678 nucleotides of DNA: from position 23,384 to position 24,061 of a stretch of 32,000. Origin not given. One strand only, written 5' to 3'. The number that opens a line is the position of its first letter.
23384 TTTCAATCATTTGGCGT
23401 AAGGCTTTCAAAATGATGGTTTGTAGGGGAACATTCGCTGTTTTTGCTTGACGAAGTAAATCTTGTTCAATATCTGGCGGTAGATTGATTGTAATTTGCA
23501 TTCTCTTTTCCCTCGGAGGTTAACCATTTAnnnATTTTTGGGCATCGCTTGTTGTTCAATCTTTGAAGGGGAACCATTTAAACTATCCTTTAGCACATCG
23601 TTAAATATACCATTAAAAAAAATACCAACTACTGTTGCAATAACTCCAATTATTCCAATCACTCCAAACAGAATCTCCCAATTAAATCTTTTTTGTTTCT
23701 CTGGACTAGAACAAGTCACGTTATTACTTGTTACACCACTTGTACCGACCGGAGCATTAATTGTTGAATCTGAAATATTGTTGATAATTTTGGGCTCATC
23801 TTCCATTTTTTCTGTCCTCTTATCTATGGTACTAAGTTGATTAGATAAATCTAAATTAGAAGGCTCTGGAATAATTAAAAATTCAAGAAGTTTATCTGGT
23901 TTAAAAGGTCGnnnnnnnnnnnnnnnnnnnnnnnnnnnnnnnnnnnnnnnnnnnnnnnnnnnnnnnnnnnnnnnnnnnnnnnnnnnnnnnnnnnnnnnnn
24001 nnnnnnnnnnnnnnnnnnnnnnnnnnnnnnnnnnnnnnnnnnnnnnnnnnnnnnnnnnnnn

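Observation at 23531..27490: Orphan 1,319-aa NACHT-type STAND NTPase with no enzymatic effector, a huge helical-repeat body and a C-terminal membrane helix: candidate undescribed defence sensor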

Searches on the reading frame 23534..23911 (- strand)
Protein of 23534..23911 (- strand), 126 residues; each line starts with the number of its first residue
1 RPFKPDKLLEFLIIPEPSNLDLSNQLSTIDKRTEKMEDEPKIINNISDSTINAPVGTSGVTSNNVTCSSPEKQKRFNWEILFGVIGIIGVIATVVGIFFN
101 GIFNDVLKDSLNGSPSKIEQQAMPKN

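Call 20: search_protein_families(library=pfam, proteins=[window:23534-23911:-], max_evalue=1)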
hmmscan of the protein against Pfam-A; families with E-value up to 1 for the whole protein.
seq(126 aa): 1 family
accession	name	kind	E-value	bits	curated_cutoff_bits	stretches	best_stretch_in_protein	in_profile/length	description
PF16020.10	Deltameth_res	-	0.053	13.8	27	1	71-95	16-40/52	Deltamethrin resistance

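Call 53: find_homologous_proteins(query=A3, max_evalue=0.01)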
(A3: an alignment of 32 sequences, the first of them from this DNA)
Query A3 (32 sequences) (114 aa, profile of the alignment): 4 proteins with E <= 0.01 among 1373 candidates.
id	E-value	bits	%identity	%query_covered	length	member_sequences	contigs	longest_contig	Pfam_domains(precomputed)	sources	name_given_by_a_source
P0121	3.1e-26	109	30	96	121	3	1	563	-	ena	-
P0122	1.4e-17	81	31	54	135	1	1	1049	-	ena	-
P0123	2.3e-6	45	25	51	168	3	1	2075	-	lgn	-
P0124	4.5e-5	41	31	34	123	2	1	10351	-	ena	-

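Call 57: find_encoding_contigs(protein=P0124, flank=10000, max_places=3)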
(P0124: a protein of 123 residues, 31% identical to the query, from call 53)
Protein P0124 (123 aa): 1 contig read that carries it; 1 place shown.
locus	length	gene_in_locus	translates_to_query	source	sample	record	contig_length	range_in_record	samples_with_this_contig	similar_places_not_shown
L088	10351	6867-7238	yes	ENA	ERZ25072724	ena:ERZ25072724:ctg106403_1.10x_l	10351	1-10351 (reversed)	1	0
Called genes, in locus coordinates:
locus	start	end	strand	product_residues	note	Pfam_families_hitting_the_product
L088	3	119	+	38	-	?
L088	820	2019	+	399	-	PF14690:Zn_ribbon_ISL3, PF13542:HTH_Tnp_ISL3, PF01610:DDE_Tnp_ISL3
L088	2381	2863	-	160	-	-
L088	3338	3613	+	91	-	-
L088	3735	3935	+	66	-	-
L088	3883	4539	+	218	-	PF09669:Phage_pRha (weak)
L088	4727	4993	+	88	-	-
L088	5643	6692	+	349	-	-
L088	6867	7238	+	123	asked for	-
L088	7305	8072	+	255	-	-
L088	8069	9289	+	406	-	-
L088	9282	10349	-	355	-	?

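Call 58: find_encoding_contigs(protein=P0123, flank=10000, max_places=3)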
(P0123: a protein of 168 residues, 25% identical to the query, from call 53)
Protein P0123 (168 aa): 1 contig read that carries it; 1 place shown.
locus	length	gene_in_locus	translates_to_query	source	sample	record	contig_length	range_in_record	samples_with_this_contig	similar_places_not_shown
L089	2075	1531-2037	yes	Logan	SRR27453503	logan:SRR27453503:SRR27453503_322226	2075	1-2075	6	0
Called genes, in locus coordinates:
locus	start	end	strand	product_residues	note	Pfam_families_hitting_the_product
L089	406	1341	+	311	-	-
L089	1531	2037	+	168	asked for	-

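Call 80: search_protein_representatives(alignment_id=A3)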
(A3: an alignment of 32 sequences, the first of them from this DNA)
Query: 32 sequences, 116 profile positions. Proteins with E-value up to 0.001 (for the whole library): 45; up to 1e-10: 29; up to 1e-30: 11. The best 45 are listed.
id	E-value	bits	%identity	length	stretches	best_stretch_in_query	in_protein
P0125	3.1e-45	169.0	-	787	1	1-115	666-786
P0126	3.3e-43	162.5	-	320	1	1-109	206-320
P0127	8.5e-43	161.1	-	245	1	1-112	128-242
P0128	2.0e-38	147.1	-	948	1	2-115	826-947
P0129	2.1e-36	140.5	-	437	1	1-115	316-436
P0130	1.5e-35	137.8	-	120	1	3-106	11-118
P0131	6.5e-34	132.5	-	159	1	1-115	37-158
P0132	1.9e-33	131.0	-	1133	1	9-113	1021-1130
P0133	2.9e-33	130.4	-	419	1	2-114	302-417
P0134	1.3e-31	125.1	-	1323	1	10-112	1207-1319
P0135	1.4e-31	125.0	-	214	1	1-108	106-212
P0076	1.2e-27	112.3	-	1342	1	1-112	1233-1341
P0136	5.3e-27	110.2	-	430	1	15-115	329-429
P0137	3.5e-26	107.5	-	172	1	1-100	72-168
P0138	1.1e-23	99.6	-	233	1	3-115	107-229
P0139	2.7e-23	98.3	-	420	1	14-114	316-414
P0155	1.2e-07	47.9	-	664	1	11-114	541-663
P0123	7.3e-07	45.3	-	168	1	38-115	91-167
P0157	2.0e-06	43.9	-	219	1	38-113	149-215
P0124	1.4e-05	41.1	-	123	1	45-114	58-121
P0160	2.0e-05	40.6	-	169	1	32-115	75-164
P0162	3.2e-05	40.0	-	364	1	14-115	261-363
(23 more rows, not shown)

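Call 82: search_protein_families(library=pfam, proteins=[P0136, P0139, P0155, P0162, P0157, P0160], max_evalue=0.01)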
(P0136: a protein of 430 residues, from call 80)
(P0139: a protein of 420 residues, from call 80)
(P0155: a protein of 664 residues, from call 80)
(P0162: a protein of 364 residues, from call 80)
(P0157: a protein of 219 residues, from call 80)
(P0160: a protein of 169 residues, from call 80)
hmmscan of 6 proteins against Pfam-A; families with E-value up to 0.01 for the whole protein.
P0136 (430 aa): 11 families
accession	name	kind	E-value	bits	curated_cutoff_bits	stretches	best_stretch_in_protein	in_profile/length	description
PF13646.12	HEAT_2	-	2e-48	163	27.7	4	207-282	1-77/88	HEAT repeats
PF03130.22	HEAT_PBS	-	9e-26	87.8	20.9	2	157-183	1-27/27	PBS lyase HEAT-like repeat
PF02985.28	HEAT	-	3.3e-20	70.7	23.5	1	206-232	1-27/31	HEAT repeat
PF13513.12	HEAT_EZ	-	3e-16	59.9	27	1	204-232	27-55/55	HEAT-like repeat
PF00514.29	Arm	-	8e-13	48.4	20.6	0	9-33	15-39/41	Armadillo/beta-catenin-like repeat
PF12717.13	Cnd1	-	1.6e-06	28.7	26.4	1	172-235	21-88/162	non-SMC mitotic condensation complex subunit 1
PF01602.26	Adaptin_N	-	1.9e-06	27.2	37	0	172-248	265-345/524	Adaptin N terminal region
PF08216.17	CTNNBL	-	7.5e-05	21.7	27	0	205-294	83-166/474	Catenin-beta-like, Arm-motif containing nuclear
PF01347.28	Vitellogenin_N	-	0.00026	20.2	24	0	164-235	485-562/590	Lipoprotein amino terminal region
PF25767.1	ARM_TBCD_2nd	-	0.0092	15.8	29.7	0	171-200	76-105/245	Tubulin-specific chaperone D-like, ARM repeats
PF05918.17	API5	-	0.0094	15.3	27.4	0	172-260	59-154/536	Apoptosis inhibitory protein 5 (API5)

P0139 (420 aa): 4 families
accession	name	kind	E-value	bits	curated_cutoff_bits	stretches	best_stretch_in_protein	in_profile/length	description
PF13646.12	HEAT_2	-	1.8e-18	67.1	27.7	1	172-254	4-87/88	HEAT repeats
PF02985.28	HEAT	-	2.3e-11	43.3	23.5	0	233-259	4-29/31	HEAT repeat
PF03130.22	HEAT_PBS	-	3.5e-10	39.8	20.9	0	214-239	1-26/27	PBS lyase HEAT-like repeat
PF13513.12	HEAT_EZ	-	2.3e-06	28.4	27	1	184-225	4-55/55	HEAT-like repeat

P0155 (664 aa): 3 families
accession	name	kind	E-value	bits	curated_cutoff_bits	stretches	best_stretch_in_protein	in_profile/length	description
PF13646.12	HEAT_2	-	4.3e-24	85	27.7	2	298-381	3-87/88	HEAT repeats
PF03130.22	HEAT_PBS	-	7e-08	32.7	20.9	0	342-366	1-25/27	PBS lyase HEAT-like repeat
PF02985.28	HEAT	-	1.2e-06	28.6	23.5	0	329-354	3-28/31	HEAT repeat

P0162 (364 aa): 2 families
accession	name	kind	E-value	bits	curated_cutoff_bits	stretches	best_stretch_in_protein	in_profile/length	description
PF25497.1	COR-B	-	1.1e-30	106.8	27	1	78-243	2-145/145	C-terminal of Roc, COR-B domain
PF16095.11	COR-A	-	5.4e-06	26.8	35.3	1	12-65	91-143/143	C-terminal of Roc, COR-A domain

P0157 (219 aa): 2 families
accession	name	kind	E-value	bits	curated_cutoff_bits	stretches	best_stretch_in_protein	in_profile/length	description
PF25497.1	COR-B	-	3.4e-12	46.8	27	1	1-73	73-144/145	C-terminal of Roc, COR-B domain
PF23499.1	YnfU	-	0.0088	16.4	27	0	19-43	10-34/49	YnfU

P0160 (169 aa): 0 families
